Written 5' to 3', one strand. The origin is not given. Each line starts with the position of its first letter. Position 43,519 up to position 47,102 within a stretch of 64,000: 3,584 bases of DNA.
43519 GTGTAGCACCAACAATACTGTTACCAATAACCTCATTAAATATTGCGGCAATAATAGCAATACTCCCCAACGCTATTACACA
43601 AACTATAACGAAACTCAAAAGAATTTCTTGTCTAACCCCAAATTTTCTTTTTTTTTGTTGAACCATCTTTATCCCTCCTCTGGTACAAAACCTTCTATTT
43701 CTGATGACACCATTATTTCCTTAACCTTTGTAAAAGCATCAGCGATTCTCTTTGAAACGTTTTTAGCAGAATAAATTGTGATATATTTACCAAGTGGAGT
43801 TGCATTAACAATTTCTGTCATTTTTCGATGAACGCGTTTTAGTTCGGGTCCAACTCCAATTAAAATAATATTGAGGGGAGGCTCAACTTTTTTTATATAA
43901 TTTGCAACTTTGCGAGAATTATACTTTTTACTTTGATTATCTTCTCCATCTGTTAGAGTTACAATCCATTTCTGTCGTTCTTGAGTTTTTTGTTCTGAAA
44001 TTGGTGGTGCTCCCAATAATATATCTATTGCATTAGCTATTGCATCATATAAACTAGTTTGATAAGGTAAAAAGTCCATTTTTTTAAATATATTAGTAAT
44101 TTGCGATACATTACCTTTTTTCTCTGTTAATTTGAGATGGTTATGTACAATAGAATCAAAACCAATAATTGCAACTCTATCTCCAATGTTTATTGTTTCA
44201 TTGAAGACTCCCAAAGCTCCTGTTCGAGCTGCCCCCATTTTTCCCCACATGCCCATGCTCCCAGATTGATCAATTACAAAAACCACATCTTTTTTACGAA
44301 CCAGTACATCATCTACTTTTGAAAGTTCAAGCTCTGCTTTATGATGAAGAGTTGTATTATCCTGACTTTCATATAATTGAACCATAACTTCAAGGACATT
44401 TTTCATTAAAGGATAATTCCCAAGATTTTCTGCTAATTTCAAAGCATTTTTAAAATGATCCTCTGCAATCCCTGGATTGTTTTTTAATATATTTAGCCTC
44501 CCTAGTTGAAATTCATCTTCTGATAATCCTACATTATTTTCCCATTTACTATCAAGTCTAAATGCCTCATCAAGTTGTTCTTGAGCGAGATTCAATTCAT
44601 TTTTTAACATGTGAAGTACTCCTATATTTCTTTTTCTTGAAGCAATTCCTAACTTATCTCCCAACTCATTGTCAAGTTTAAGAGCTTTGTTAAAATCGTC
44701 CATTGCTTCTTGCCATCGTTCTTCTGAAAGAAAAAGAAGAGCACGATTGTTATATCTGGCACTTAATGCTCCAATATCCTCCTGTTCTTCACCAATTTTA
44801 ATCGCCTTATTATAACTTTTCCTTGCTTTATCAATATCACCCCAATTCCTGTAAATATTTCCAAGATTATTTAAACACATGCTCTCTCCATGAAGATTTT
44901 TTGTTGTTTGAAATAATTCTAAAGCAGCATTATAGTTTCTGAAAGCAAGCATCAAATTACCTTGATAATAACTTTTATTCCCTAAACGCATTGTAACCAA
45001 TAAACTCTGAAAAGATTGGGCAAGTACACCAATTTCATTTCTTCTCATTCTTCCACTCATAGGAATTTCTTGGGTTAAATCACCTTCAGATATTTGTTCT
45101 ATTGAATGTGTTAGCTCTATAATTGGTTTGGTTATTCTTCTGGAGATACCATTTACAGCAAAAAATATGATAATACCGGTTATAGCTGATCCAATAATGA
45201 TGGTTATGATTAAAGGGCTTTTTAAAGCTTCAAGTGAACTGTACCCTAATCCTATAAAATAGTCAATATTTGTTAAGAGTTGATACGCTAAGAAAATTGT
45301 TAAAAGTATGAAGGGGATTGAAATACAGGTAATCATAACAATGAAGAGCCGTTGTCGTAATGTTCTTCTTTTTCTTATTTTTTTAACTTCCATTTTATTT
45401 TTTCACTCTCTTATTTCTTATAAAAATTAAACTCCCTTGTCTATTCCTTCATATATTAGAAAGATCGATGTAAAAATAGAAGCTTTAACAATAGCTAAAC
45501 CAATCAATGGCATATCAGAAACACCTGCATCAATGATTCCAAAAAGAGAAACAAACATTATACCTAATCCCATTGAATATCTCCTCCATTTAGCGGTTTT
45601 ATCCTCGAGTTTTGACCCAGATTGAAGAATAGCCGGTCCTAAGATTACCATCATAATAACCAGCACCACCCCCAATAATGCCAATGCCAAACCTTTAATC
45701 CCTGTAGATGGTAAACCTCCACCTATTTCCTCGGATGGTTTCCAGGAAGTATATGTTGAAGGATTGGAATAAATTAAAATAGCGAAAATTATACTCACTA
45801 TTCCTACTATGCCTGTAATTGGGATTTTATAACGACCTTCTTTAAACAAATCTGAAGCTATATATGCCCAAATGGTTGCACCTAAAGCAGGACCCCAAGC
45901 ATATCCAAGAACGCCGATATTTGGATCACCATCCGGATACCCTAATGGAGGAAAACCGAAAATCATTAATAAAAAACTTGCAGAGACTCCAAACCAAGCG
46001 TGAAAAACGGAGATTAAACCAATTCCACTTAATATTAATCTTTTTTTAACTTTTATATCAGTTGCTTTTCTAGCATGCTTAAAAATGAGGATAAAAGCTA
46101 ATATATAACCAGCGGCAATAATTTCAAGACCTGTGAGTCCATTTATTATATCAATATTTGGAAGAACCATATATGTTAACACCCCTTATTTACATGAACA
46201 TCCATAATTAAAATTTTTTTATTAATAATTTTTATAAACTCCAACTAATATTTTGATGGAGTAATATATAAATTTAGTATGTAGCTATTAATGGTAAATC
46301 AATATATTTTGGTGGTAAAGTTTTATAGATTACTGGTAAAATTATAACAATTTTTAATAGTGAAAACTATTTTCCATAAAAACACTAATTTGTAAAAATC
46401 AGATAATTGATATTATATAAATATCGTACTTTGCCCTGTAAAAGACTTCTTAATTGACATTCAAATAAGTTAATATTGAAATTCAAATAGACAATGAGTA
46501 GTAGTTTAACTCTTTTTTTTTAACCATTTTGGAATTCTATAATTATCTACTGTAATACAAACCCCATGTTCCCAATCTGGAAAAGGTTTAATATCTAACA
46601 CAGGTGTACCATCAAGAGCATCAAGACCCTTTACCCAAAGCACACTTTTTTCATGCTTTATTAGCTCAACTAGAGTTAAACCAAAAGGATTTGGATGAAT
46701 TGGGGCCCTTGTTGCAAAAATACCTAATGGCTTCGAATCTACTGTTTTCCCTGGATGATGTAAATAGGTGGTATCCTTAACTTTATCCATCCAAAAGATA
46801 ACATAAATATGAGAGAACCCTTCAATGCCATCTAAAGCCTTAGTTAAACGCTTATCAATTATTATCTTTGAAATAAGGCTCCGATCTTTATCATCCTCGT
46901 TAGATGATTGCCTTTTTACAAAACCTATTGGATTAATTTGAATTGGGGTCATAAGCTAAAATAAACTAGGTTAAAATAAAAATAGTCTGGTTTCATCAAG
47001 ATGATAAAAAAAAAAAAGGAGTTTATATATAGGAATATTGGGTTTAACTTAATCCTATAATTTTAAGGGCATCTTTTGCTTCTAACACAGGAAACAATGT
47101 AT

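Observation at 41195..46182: Candidate undescribed membrane signalling/assembly module: 7-TM protein + TM-HAMP-TPR-vWA + TM-HAMP mini-protein + cytoplasmic propeller/Zn-ribbon protein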

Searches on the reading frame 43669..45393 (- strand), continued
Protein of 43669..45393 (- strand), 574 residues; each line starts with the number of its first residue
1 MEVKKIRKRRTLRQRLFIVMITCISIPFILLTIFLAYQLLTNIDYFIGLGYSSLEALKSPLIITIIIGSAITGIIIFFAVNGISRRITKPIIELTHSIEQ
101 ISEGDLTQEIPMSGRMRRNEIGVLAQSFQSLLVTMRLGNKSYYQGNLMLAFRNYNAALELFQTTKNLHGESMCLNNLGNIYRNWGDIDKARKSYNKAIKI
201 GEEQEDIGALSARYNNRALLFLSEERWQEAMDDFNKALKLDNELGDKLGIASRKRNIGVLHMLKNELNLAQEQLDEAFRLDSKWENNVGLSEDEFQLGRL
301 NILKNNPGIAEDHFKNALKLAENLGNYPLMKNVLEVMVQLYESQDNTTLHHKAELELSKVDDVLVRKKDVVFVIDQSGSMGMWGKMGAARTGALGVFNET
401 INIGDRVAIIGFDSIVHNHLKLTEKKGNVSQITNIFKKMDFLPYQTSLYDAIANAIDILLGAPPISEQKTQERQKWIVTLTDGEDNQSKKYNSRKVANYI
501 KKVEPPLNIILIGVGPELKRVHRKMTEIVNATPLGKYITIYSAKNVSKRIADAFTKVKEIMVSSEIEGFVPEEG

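Call 20: search_protein_families(library=pfam, proteins=[L004:9572-11089:+, L006:3611-5089:+, L005:9713-11179:+, L007:9435-10010:+, L003:8737-9183:+, L003:6181-6933:+, L006:67-870:+, L007:6223-6762:+, L006:5162-6163:+, L005:6593-6958:+], max_evalue=0.1)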
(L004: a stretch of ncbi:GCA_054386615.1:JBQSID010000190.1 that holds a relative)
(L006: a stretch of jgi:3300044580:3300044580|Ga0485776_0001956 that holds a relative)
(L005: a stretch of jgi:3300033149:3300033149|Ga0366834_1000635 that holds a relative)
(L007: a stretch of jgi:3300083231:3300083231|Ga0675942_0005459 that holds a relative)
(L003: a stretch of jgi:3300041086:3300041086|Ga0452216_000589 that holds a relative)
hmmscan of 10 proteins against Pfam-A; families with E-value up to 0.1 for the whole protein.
L004:9572-11089:+ (505 aa): 5 families
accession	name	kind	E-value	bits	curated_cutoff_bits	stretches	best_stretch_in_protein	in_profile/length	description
PF02743.24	dCache_1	-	8.3e-20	71.8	45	1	227-390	79-239/240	Cache domain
PF22673.2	MCP-like_PDC_1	-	7.5e-06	26.8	27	1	238-302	52-112/113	Methyl-accepting chemotaxis protein-like, first PDC sensor domain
PF17201.10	Cache_3-Cache_2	-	0.0011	18.8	27.7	1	288-405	174-297/299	Cache 3/Cache 2 fusion domain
PF00672.30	HAMP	-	0.014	16.2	25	1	437-498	2-52/53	HAMP domain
PF08269.17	dCache_2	-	0.052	13.1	26.5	0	301-364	194-244/298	Cache domain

L006:3611-5089:+ (492 aa): 6 families
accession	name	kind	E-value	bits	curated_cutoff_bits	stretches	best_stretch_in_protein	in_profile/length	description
PF02743.24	dCache_1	-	2.3e-18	67.1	45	1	193-373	59-231/240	Cache domain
PF17201.10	Cache_3-Cache_2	-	1.7e-09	37.9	27.7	1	268-396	162-297/299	Cache 3/Cache 2 fusion domain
PF22673.2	MCP-like_PDC_1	-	3.1e-07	31.2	27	1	226-291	49-110/113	Methyl-accepting chemotaxis protein-like, first PDC sensor domain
PF08269.17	dCache_2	-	7.1e-06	25.8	26.5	1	259-388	173-297/298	Cache domain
PF00672.30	HAMP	-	8e-05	23.3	25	1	428-487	2-52/53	HAMP domain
PF17200.10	sCache_2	-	0.0061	16.9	25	1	294-378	43-135/155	Single Cache domain 2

L005:9713-11179:+ (488 aa): 5 families
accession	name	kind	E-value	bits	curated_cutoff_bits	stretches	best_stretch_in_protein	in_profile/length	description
PF02743.24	dCache_1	-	4.8e-18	66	45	1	195-368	81-235/240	Cache domain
PF00672.30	HAMP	-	3.8e-05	24.4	25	1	419-481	2-53/53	HAMP domain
PF22673.2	MCP-like_PDC_1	-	0.0014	19.4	27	1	214-276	50-111/113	Methyl-accepting chemotaxis protein-like, first PDC sensor domain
PF07367.17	FB_lectin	-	0.034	14.6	25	0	331-359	38-66/140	Fungal fruit body lectin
PF17473.7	DUF5426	-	0.041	14.6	26.7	1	12-97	5-85/137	Family of unknown function (DUF5426)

L007:9435-10010:+ (191 aa): 3 families
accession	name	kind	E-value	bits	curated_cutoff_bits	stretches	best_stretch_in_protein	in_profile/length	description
PF18508.7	zf_C2H2_13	-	0.0057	16.7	26.5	0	157-167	20-30/42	Zinc finger domain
PF12773.13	DZR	-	0.012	16.2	27.3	1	150-189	8-36/45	Double zinc ribbon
PF00672.30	HAMP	-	0.061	14.1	25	0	85-142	5-51/53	HAMP domain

L003:8737-9183:+ (148 aa): 1 family
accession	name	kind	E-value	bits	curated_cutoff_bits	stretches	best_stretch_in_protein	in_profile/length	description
PF00672.30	HAMP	-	0.019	15.7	25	0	84-142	5-52/53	HAMP domain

L003:6181-6933:+ (250 aa): 1 family
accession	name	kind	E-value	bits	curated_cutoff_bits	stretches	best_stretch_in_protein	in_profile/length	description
PF04123.18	DUF373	-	0.084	12.7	28.3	1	107-224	204-317/335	Domain of unknown function (DUF373)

L006:67-870:+ (267 aa): 0 families

L007:6223-6762:+ (179 aa): 12 families
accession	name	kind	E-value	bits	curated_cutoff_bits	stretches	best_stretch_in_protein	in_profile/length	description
PF04277.18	OAD_gamma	-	0.00048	21.2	27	1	46-116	8-66/76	Oxaloacetate decarboxylase, gamma chain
PF05129.18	Zn_ribbon_Elf1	-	0.0053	17.3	29.8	1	136-178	17-60/79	Transcription elongation factor Elf1 like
PF07191.17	Zn_ribbon_6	-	0.0067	16.9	25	1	135-177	10-42/67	Double zinc ribbon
PF02748.20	PyrI_C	-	0.0067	16.7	23.4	0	135-156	27-48/48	Aspartate carbamoyltransferase regulatory chain, metal binding domain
PF24460.1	DUF7575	-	0.011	15.5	28.5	0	166-175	19-28/28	Domain of unknown function (DUF7575)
PF13248.11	Zn_ribbon_3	-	0.026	14.4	27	0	144-150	5-25/26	zinc-ribbon domain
PF12773.13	DZR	-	0.029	15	27.3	0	144-175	1-23/45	Double zinc ribbon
PF23546.1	Zn_ribbon_TOP3B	-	0.034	14.3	27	0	135-151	19-35/40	DNA topoisomerase 3-beta zinc ribbon domain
PF09723.15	Zn_ribbon_8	-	0.062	13.8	34.4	0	143-174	7-37/41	Zinc ribbon domain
PF08271.17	Zn_Ribbon_TF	-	0.076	13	29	0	144-176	3-31/43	TFIIB zinc-binding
PF14803.11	Zn_ribbon_Nudix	-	0.086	13.2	25.6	0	166-177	2-13/34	Nudix N-terminal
PF16919.11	PknG_rubred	-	0.097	13.1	28.5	0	139-177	34-71/74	Protein kinase G rubredoxin domain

L006:5162-6163:+ (333 aa): 11 families
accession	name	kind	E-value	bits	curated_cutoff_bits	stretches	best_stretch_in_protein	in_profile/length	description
PF13570.13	Beta-prop_ACSF4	-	1.1e-09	38.5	133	2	9-122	167-272/329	Beta-alanine-activating enzyme, beta-propeller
PF23743.1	Beta-prop_BBS7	-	3e-06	27.2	27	1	35-176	143-294/299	BBS7 beta-propeller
PF14783.12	BBS2_Mid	-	0.00013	22.5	27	1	30-131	10-104/108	Ciliary BBSome complex subunit 2, middle region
PF13360.13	PQQ_2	-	0.00052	20.2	27.6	1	78-188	36-143/233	Outer membrane protein assembly factor BamB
PF25292.1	Beta-prop_CGLA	-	0.0012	18.8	26.8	0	80-142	3-66/316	Lambda-carrageenase beta-propeller domain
PF23377.1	Beta-prop_IFT122_2nd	-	0.003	17.5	27.4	0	162-227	128-190/255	IFT122 second beta-propeller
PF13240.11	Zn_Ribbon_1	-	0.026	14.8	25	0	298-307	1-10/23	zinc-ribbon domain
PF25171.1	Beta-prop_WDR36-Utp21_1st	-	0.033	14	80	1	165-230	163-227/266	WDR36/Utp21 first beta-propeller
PF24807.1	WD40_CDC20-Fz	-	0.034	13.9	200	0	147-226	3-81/292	CDC20/Fizzy WD40 domain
PF12773.13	DZR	-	0.045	14.4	27.3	0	298-328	14-33/45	Double zinc ribbon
PF14803.11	Zn_ribbon_Nudix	-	0.051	13.9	25.6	0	321-332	2-13/34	Nudix N-terminal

L005:6593-6958:+ (121 aa): 1 family
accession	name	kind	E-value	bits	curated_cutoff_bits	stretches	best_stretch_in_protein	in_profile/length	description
PF04014.23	MazE_antitoxin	-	4.8e-06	26.9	24.7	1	26-58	12-45/48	Antidote-toxin recognition MazE, bacterial antitoxin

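Call 26: search_protein_families(library=padloc, proteins=[window:43669-45393:-], max_evalue=0.01)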
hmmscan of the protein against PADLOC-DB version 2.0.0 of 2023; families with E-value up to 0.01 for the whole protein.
window:43669-45393:- (574 aa): 1 family
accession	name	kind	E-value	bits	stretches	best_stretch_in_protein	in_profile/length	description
PDLC01169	TPR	-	7.9e-06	23.4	1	137-250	115-227/252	TPR repeats containing protein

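Call 67: search_solved_structures(query=A3, max_evalue=0.001)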
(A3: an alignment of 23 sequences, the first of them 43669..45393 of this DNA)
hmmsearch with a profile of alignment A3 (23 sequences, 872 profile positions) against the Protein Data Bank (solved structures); distinct sequences matched with E-value up to 0.001: 195 (the best 60 are shown).
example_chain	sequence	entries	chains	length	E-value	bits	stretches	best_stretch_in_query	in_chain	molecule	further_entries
9qhb_A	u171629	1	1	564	5.1e-40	140.7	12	442-509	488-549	Engineered tetratricopeptide repeat protein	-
7obi_A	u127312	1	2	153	2e-28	102.4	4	474-509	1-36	CTPR-rv4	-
8bu0_A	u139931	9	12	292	1.9e-24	89.2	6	442-512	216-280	Consensus tetratricopeptide repeat protein | Crystal structure of an 8-repeat consensus TPR superhelix with Zinc. | Monomer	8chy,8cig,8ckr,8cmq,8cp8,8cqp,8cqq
9qhc_A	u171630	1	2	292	1.3e-22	83.1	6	442-508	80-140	Engineered tetratricopeptide repeat protein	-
3sf4_A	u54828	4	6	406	1e-21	80.1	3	442-589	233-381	G-protein-signaling modulator 2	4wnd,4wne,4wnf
4wng_A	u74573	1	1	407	1.1e-21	80.1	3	442-589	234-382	G-protein-signaling modulator 2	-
6hc2_A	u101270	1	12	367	3.4e-21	78.4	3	442-567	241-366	G-protein-signaling modulator 2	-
5a6c_A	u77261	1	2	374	4.5e-20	74.7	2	453-633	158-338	G-PROTEIN-SIGNALING MODULATOR 2, AFADIN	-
5a7d_B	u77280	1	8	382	9.2e-20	73.7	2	452-633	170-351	PINS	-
3ro2_A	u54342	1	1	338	2e-19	72.6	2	453-631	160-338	G-protein-signaling modulator 2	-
4g2v_A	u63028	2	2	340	2e-19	72.6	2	453-631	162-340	G-protein-signaling modulator 2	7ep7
7t7t_A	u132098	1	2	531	3e-19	72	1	519-672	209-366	Protein TONSOKU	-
7ai4_A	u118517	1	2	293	1.5e-18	69.7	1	450-661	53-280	Isoform C of Kinesin light chain 1,Isoform C of Kinesin light chain 1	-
3nf1_A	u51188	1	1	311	2.8e-18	68.8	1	452-628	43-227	Kinesin light chain 1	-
6fuz_A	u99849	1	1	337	1e-17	66.9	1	452-628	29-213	Kinesin light chain 1,Kinesin light chain 1,C-Jun-amino-terminal kinase-interacting protei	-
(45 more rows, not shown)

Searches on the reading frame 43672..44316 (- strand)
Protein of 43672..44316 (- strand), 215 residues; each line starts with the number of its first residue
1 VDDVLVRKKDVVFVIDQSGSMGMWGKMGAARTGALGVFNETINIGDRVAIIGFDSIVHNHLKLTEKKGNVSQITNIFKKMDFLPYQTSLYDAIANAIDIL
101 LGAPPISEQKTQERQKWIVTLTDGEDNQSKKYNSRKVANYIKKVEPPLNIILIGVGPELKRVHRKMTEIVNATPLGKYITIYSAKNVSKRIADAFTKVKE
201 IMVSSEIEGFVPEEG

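Call 80: search_solved_structures(query=window:43672-44316:-, max_evalue=0.01)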
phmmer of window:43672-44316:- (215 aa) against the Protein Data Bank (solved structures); distinct sequences matched with E-value up to 0.01: 1.
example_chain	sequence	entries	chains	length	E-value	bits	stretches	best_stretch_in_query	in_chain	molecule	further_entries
6pyo_A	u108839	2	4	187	0.00086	22.4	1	9-129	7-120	cDNA FLJ56608, highly similar to Homo sapiens chloride channel, calcium activated, family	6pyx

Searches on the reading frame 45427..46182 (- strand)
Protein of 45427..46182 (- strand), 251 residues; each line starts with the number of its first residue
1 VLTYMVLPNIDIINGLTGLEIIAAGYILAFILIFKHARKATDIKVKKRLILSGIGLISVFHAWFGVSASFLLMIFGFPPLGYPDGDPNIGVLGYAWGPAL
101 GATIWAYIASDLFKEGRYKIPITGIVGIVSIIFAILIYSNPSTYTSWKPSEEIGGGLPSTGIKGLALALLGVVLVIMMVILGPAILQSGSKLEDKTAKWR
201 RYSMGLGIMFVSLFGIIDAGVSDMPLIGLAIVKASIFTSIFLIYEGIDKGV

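Call 3: search_protein_families(library=pfam, proteins=[window:45427-46182:-], max_evalue=1)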
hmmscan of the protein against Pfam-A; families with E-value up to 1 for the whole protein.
window:45427-46182:- (251 aa): 2 families
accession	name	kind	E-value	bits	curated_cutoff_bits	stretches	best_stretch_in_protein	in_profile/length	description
PF09531.15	Ndc1_Nup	-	0.42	9.7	29.8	1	124-177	12-58/607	Nucleoporin protein Ndc1-Nup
PF18895.5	T4SS_pilin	-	0.45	11.1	26.6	1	21-64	18-66/71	Type IV secretion system pilin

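Call 4: search_protein_families(library=ncbifam, proteins=[window:45427-46182:-], max_evalue=1)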
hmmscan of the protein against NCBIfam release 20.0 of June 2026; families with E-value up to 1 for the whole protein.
window:45427-46182:- (251 aa): 0 families

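Call 26: search_protein_families(library=padloc, proteins=[window:45427-46182:-], max_evalue=0.01)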
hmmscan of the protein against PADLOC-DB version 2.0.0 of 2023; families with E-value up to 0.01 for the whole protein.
window:45427-46182:- (251 aa): 0 families

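Call 47: find_homologous_proteins(query=window:45427-46182:-)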
Query window:45427-46182:- (251 aa): 90 proteins with E <= 0.001 among 4316 candidates.
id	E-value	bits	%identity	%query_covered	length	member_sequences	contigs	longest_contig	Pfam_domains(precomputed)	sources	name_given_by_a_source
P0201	1.4e-151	521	100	98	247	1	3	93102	-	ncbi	ncbi:MAG: hypothetical protein ACFE9Q_13165 [Candidatus Hodarchaeota archaeon]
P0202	1.2e-133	462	89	98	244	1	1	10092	-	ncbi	ncbi:MAG: hypothetical protein ACFFDY_10865 [Candidatus Thorarchaeota archaeon]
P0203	2.7e-123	429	83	98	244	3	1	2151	-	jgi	jgi:hypothetical protein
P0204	3.1e-121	422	82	98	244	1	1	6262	-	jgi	jgi:hypothetical protein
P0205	4.3e-121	421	84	98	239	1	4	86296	-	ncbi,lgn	ncbi:MAG: hypothetical protein ACFFA7_11105 [Promethearchaeota archaeon]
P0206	7.4e-121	421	82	98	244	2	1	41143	-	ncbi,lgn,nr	ncbi:MAG: hypothetical protein EAX91_11870 [Candidatus Lokiarchaeota archaeon]|nr:hypothetical prote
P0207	2.4e-110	386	74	98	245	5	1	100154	-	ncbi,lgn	-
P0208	1.6e-109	383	74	98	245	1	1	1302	-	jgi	-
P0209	1.7e-109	383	74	98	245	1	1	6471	-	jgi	-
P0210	3.0e-109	383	74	98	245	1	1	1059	-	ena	-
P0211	3.3e-109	382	73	98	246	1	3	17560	-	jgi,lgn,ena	-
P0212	3.7e-109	382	76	98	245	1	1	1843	-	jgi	-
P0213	7.7e-109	381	74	98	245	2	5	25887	-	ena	-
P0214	1.1e-108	381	74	98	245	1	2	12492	-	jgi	-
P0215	2.5e-108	380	74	98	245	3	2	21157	-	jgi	-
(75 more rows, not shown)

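Call 74: search_solved_structures(query=A6, max_evalue=5)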
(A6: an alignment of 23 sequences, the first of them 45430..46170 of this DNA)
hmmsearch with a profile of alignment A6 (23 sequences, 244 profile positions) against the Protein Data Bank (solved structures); distinct sequences matched with E-value up to 5: 0.

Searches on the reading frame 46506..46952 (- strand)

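Call 36: search_protein_families(library=pfam, proteins=[window:46506-46952:-], max_evalue=0.001)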
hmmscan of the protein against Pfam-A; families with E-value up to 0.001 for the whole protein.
window:46506-46952:- (148 aa): 1 family
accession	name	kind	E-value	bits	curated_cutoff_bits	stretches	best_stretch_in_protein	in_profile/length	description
PF01980.22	TrmO_N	-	3.1e-28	98.7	26.8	1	26-124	12-111/116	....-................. O N-terminal domain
